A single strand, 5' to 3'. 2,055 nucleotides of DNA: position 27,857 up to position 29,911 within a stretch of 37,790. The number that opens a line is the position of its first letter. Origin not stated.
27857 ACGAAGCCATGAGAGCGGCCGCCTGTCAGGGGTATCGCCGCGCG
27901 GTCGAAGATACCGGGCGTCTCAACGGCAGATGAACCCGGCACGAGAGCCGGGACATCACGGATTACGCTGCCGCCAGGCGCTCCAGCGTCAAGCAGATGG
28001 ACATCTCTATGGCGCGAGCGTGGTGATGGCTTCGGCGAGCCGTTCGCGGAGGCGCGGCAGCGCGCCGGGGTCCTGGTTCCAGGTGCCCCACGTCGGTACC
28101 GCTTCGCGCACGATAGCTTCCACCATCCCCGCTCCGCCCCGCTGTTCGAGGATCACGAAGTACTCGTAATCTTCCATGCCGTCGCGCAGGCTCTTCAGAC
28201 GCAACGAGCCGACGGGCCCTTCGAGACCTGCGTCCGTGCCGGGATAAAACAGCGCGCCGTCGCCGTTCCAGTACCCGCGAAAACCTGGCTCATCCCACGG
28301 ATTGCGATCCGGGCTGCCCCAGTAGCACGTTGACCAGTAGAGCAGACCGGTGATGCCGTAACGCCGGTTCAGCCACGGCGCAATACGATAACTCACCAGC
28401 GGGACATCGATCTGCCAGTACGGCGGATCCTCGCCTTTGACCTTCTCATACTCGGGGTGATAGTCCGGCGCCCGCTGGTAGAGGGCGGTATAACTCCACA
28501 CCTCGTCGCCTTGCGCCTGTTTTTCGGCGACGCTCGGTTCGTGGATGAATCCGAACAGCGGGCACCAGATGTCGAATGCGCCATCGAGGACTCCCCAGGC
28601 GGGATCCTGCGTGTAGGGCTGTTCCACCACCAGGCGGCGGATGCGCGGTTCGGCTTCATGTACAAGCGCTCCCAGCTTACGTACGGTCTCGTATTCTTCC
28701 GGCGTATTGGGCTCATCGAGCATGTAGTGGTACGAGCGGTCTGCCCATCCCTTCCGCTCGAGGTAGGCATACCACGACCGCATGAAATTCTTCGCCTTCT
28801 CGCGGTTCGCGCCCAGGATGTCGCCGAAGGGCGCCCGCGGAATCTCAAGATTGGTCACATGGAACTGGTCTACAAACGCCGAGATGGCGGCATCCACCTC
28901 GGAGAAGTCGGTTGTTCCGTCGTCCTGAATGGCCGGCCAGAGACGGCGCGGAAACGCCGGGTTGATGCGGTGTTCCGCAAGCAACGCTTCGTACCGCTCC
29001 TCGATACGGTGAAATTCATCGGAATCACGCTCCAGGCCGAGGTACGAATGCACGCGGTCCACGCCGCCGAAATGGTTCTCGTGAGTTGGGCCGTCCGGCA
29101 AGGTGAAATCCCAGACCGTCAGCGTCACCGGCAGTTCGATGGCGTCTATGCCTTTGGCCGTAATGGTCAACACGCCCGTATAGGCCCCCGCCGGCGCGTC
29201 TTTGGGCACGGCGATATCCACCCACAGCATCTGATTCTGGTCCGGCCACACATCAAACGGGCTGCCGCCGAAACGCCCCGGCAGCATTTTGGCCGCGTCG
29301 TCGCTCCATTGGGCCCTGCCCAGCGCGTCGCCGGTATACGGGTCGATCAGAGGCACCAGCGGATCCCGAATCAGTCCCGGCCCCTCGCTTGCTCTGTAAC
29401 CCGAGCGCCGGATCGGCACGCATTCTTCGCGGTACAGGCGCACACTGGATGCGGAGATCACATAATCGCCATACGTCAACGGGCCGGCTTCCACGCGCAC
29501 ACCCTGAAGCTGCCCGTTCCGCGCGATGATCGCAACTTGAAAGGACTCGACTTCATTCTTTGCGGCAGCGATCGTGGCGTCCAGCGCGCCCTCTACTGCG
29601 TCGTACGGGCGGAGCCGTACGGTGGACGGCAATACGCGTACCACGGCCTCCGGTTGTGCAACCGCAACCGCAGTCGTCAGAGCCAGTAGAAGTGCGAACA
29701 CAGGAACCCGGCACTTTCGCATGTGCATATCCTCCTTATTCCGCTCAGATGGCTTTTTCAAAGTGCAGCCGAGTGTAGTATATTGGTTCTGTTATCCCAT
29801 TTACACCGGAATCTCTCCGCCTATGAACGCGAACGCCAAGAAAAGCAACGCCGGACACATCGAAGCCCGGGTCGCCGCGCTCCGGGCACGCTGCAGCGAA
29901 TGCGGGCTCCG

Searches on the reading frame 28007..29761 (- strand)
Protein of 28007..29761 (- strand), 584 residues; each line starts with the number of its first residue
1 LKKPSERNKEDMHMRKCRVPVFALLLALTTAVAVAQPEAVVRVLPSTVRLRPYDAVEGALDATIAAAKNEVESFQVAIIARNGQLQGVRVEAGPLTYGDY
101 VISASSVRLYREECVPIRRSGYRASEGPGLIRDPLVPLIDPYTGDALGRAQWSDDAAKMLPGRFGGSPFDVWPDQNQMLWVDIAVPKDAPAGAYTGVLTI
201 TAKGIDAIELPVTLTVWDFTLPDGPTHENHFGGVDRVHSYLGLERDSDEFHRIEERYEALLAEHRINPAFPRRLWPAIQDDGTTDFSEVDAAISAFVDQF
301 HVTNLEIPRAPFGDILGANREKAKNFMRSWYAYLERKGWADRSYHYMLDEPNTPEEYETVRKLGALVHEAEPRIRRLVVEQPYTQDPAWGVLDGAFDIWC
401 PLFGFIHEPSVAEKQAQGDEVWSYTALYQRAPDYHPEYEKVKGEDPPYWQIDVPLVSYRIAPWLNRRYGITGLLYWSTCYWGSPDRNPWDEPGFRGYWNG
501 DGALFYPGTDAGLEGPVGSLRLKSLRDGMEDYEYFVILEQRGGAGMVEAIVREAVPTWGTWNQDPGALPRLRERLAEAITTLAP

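Call 8: search_protein_families(library=pfam, max_evalue=0.01, proteins=[window:28007-29761:-])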
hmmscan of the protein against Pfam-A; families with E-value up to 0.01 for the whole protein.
window:28007-29761:- (584 aa): 3 families
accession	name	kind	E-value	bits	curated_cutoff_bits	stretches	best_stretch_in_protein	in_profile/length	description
PF13320.12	GH123_cat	-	3.7e-17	63.1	23.1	1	319-537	131-323/324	Glycoside hydrolase 123, catalytic domain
PF19543.5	GH123_N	-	5e-07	28.4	22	1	170-227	259-316/969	Glycoside hydrolase 123, N-terminal domain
PF22680.2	Glyco_hydro_123_N_2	-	3.7e-06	27.3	27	1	170-201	110-141/142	Glycoside hydrolase 123 N-terminal domain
